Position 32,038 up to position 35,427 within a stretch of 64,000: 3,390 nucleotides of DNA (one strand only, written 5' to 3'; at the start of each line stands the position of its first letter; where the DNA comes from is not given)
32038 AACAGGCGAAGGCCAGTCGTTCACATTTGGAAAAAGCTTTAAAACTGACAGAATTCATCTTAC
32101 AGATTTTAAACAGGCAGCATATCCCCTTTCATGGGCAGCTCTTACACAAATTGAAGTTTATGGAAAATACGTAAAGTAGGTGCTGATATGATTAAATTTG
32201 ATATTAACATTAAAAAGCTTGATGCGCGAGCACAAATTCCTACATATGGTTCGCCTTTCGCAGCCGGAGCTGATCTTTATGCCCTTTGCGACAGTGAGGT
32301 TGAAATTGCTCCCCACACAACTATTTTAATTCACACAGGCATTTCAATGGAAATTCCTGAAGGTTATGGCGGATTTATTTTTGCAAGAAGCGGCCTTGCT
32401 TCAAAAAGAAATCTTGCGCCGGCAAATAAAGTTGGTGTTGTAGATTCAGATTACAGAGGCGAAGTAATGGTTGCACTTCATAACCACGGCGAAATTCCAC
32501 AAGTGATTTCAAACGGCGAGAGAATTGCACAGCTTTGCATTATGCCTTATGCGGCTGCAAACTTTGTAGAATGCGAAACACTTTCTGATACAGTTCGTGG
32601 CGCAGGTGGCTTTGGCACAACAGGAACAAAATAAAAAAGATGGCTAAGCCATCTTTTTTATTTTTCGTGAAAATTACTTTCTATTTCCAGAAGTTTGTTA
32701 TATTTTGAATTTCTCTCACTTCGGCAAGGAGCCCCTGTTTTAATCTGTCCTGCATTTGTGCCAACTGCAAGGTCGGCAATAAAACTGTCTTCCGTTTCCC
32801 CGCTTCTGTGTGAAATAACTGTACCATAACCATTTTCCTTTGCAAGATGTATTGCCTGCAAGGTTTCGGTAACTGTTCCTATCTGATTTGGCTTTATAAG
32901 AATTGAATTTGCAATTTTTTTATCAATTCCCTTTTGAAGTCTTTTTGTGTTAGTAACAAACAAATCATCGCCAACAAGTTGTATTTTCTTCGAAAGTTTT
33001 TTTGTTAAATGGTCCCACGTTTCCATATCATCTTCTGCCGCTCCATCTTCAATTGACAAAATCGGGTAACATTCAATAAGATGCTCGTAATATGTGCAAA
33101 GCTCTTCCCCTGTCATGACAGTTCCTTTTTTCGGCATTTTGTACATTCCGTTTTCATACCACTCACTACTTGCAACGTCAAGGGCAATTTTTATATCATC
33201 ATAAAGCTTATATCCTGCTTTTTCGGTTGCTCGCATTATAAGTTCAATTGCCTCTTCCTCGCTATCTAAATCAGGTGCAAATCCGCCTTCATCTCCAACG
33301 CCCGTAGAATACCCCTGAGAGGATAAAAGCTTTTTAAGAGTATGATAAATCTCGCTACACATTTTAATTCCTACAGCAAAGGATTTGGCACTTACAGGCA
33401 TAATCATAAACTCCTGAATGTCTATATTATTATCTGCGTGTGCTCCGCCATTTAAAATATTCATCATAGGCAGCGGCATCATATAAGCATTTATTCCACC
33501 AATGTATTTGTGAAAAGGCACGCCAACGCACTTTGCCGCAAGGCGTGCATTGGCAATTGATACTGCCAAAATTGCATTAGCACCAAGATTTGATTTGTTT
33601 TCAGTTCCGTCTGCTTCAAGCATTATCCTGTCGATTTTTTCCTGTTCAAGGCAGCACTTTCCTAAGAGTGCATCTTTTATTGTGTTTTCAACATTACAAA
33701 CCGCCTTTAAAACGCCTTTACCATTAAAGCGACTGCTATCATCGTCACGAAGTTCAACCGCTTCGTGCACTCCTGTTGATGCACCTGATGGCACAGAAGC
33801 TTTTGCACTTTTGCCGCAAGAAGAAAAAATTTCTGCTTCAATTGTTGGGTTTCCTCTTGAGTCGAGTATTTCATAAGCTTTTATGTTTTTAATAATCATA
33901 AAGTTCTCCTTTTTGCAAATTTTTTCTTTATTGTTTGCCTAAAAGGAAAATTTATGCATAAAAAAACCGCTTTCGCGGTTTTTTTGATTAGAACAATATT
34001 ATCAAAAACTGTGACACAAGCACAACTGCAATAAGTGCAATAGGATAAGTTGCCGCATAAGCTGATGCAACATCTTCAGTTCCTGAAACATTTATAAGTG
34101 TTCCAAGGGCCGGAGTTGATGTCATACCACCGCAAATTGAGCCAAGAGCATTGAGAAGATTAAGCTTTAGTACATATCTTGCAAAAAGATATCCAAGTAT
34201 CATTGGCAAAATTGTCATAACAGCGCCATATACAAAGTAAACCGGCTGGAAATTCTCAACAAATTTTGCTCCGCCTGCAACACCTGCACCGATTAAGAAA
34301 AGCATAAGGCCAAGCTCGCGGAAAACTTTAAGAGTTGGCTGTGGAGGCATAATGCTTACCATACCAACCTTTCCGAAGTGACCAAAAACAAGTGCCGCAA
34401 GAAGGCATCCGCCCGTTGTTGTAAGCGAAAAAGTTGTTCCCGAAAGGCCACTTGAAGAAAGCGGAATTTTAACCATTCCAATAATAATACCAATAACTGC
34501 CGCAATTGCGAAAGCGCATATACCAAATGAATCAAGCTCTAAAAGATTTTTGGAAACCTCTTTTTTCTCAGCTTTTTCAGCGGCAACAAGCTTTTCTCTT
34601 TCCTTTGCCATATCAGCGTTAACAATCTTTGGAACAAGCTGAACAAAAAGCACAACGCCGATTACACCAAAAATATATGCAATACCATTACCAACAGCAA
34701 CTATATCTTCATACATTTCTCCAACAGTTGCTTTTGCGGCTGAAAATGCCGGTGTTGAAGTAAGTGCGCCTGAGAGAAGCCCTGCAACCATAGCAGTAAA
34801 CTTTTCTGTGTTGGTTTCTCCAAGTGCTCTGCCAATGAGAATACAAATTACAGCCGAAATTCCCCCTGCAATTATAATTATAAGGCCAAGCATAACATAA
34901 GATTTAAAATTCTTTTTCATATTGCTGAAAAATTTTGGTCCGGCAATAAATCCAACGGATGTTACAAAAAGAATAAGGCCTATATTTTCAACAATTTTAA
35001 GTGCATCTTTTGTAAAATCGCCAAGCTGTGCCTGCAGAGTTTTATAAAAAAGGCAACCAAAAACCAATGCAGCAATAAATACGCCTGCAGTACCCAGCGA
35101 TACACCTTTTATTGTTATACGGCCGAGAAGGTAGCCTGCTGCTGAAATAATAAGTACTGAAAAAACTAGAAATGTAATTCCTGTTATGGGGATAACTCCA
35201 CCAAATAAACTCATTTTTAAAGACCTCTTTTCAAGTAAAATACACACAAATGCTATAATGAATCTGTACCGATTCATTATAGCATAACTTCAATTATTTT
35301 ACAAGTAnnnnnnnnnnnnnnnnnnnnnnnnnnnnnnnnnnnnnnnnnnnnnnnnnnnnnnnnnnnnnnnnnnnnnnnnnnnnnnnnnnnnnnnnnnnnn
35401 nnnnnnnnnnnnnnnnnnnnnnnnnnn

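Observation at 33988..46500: Twelve-gene operon fusing the reductive C4 branch (mdh, fumC, soluble two-subunit fumarate reductase) with a complete HdrABC-MvhD-Flx-like module: candidate flavin-based electron-bifurcating fumarate reductase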

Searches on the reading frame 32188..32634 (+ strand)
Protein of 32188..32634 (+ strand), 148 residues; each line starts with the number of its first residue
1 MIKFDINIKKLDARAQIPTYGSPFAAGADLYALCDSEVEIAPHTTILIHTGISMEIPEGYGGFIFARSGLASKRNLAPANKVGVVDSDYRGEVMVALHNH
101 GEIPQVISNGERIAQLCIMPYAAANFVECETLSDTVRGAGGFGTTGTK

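Call 6: search_protein_families(library=ncbifam, proteins=[window:32188-32634:+], max_evalue=0.00001)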
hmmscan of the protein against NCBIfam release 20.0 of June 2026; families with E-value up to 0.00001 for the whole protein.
window:32188-32634:+ (148 aa): 4 families
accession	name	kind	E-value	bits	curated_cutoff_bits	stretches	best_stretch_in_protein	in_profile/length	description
NF001862.0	PRK00601.1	equivalog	5e-46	156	103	1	3-147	5-149/150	dUTP diphosphatase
TIGR00576.1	dut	superfamily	4.3e-45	152.9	102.55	1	6-146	2-142/143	dUTP diphosphatase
NF010561.0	PRK13956.1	equivalog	5.9e-12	45.6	223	1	12-146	13-146/147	dUTP diphosphatase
TIGR02274.1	dCTP_deam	equivalog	5.7e-09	35.9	92.8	1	35-119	69-152/180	dCTP deaminase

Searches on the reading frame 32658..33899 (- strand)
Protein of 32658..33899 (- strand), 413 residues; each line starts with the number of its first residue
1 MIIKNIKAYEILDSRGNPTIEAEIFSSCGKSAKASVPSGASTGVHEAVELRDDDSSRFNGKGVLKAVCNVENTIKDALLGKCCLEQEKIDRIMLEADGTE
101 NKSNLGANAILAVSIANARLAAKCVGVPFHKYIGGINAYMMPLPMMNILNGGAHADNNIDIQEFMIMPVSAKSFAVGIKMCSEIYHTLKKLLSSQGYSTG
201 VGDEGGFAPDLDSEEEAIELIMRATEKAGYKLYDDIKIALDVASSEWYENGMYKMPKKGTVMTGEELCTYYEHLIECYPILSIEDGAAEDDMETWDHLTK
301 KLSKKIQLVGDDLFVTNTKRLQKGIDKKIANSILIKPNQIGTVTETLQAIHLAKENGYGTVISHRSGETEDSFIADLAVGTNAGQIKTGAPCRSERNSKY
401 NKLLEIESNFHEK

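Call 6: search_protein_families(library=ncbifam, proteins=[window:32658-33899:-], max_evalue=0.00001)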
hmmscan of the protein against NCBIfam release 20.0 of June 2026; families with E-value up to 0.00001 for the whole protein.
window:32658-33899:- (413 aa): 3 families
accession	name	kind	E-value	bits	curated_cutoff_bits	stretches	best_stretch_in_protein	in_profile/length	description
TIGR01060.2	eno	equivalog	7.2e-189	627.8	300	1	3-412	1-412/425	phosphopyruvate hydratase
NF006223.0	PRK08350.1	equivalog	3e-21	76.1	624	1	64-151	50-137/341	hypothetical protein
TIGR01928.1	menC_lowGC_arch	equivalog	1.7e-06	27.3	200.65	1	278-362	199-280/325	o-succinylbenzoate synthase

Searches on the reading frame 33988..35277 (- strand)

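Call 4: search_protein_families(library=pfam, proteins=[window:33988-35277:-], max_evalue=0.001)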
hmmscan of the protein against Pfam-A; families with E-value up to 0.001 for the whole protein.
window:33988-35277:- (429 aa): 1 family
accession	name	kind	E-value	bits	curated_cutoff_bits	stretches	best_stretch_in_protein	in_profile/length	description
PF06826.17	Asp-Al_Ex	-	8.2e-60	201.9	27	2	255-426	1-166/167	Predicted Permease Membrane Region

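Call 5: search_protein_families(library=ncbifam, proteins=[window:33988-35277:-], max_evalue=0.001)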
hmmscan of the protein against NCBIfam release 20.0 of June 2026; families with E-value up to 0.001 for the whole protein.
window:33988-35277:- (429 aa): 4 families
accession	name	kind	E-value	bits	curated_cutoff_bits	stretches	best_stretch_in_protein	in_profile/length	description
NF003007.0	PRK03818.1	equivalog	5.2e-46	157.3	449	2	35-243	5-206/553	putative transporter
TIGR01625.1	YidE_YbjL_dupl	subfamily_domain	4.1e-42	143.6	71.95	2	261-413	2-154/154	AspT/YidE/YbjL antiporter duplication domain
TIGR03802.1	Asp_Ala_antiprt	equivalog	1.3e-40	139.6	546.95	3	256-428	391-561/562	aspartate-alanine antiporter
NF003440.0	PRK04972.1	equivalog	1.3e-33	116.6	645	2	253-428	383-556/561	aspartate:alanine antiporter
